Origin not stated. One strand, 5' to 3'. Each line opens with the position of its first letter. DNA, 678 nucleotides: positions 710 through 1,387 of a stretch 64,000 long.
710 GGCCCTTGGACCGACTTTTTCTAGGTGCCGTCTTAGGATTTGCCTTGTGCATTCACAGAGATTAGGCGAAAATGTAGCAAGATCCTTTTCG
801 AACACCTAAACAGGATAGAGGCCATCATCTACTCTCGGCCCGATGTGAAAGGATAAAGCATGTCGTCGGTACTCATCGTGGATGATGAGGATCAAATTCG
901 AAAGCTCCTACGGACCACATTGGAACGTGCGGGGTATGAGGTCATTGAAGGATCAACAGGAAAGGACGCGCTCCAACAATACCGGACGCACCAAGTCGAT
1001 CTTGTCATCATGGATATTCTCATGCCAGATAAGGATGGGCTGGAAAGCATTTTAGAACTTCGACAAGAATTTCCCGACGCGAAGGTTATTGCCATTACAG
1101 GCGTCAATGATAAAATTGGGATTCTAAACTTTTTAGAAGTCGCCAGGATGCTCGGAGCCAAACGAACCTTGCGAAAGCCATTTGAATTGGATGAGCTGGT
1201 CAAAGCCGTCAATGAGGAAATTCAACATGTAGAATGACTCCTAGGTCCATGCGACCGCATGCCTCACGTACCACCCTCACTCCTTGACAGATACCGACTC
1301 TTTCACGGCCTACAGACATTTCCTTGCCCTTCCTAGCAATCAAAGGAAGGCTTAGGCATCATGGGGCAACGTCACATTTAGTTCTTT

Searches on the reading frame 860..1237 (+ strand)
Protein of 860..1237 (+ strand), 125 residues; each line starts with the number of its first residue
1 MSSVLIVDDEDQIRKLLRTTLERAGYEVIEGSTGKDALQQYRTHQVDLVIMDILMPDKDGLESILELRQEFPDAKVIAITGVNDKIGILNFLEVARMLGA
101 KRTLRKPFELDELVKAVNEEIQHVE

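Call 79: search_protein_families(library=pfam, proteins=[window:860-1237:+], max_evalue=0.00001)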
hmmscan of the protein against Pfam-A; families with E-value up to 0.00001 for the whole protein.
window:860-1237:+ (125 aa): 1 family
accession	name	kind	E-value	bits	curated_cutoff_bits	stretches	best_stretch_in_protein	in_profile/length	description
PF00072.30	Response_reg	-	2.4e-27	95.7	30.2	1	4-118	1-111/111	Response regulator receiver domain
